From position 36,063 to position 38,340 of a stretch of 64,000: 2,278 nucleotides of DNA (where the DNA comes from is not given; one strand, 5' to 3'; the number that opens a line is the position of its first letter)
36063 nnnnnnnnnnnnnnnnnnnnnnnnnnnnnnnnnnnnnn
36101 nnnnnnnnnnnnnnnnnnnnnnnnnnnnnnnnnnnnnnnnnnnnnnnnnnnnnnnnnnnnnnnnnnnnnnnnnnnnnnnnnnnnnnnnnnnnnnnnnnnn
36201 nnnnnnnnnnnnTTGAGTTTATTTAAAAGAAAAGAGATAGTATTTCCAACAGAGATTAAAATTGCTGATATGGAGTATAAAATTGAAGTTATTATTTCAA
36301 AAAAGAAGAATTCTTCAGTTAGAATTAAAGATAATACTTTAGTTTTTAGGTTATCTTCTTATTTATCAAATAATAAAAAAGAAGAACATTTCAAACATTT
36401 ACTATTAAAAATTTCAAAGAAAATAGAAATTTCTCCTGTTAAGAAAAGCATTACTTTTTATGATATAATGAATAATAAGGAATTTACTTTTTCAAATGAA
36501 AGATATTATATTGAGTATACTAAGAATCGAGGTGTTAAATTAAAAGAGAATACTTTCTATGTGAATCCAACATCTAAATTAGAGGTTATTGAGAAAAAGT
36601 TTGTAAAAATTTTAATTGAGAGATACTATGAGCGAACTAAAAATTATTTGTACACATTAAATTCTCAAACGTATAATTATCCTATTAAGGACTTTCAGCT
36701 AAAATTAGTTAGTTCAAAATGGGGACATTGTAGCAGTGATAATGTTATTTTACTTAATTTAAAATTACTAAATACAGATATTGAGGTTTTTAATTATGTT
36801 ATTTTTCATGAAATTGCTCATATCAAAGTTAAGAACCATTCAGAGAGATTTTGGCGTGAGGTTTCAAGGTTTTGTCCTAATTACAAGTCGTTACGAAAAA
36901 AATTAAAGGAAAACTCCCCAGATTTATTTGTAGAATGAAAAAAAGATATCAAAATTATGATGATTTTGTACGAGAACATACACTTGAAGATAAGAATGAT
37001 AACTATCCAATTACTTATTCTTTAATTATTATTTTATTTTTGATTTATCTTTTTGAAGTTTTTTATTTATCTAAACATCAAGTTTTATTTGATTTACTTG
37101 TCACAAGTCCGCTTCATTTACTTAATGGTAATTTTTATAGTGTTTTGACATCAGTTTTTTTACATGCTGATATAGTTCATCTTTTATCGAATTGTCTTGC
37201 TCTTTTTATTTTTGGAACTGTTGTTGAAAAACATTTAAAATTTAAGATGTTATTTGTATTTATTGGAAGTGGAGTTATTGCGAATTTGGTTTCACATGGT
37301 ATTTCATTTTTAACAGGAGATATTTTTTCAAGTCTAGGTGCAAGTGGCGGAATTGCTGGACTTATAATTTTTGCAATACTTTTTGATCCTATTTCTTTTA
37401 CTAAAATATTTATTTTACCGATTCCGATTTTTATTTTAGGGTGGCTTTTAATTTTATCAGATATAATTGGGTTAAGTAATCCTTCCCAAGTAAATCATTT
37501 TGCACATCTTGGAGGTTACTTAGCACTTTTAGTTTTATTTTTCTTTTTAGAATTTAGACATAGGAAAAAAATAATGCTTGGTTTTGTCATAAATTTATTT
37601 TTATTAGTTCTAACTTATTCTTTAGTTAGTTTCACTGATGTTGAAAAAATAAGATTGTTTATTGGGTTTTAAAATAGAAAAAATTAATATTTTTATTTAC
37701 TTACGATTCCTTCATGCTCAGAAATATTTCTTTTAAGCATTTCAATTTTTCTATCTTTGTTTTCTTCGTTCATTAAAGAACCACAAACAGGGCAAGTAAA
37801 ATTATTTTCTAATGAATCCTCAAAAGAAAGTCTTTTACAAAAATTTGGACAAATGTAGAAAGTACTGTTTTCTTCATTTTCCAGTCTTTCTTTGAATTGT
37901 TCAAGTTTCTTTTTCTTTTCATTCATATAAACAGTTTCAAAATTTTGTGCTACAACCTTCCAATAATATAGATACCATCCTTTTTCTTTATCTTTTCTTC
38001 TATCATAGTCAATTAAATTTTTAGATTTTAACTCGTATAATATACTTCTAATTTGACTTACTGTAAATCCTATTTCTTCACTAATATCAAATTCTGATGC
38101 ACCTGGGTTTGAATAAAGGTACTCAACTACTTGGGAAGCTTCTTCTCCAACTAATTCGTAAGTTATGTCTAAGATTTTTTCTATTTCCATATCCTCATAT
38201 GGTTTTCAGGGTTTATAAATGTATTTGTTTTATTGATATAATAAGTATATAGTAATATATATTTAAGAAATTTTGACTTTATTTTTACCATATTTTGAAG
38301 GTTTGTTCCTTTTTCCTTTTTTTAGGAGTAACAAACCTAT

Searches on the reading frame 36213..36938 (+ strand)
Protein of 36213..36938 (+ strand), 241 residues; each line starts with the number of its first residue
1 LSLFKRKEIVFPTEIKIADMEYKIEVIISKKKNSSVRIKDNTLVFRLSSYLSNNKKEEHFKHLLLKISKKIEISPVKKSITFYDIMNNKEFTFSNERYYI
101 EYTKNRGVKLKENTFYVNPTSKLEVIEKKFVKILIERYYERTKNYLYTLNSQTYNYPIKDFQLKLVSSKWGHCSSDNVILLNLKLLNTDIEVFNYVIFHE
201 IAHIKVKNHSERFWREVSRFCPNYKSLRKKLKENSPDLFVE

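Call 64: search_protein_families(library=pfam, proteins=[window:36213-36938:+], max_evalue=0.0001)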
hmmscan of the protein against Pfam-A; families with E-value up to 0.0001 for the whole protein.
window:36213-36938:+ (241 aa): 1 family
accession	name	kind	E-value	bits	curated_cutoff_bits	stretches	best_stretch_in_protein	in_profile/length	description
PF01863.23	YgjP-like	-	8.5e-33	114.6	26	1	86-234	56-207/207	YgjP-like, metallopeptidase domain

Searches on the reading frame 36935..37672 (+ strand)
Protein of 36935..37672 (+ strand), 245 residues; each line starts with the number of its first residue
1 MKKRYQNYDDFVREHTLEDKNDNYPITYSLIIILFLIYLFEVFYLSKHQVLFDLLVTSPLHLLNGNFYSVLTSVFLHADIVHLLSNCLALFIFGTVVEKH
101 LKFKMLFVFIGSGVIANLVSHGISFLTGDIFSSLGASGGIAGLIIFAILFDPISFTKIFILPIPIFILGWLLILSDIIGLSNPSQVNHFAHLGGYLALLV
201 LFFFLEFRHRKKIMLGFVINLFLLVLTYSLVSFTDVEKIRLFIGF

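Call 64: search_protein_families(library=pfam, proteins=[window:36935-37672:+], max_evalue=0.0001)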
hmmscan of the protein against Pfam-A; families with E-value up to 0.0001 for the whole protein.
window:36935-37672:+ (245 aa): 1 family
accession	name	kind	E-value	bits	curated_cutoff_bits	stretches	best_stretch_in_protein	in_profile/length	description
PF01694.28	Rhomboid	-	4.6e-22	79.2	22.6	1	65-203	2-138/143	Rhomboid domain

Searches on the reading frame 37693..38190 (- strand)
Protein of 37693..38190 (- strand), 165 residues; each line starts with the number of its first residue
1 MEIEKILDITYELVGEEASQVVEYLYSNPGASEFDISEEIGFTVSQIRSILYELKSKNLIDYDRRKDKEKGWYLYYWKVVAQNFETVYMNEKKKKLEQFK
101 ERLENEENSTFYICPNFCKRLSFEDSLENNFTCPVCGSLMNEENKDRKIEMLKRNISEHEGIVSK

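Call 64: search_protein_families(library=pfam, proteins=[window:37693-38190:-], max_evalue=0.0001)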
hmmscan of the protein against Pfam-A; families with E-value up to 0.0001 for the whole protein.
window:37693-38190:- (165 aa): 2 families
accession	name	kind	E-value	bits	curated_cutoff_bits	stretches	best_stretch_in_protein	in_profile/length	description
PF02002.24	TFIIE_alpha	-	1.5e-18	67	22.9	1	10-108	7-105/105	TFIIE alpha subunit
PF08271.17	Zn_Ribbon_TF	-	6.7e-05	22.8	29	0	112-150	1-39/43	TFIIB zinc-binding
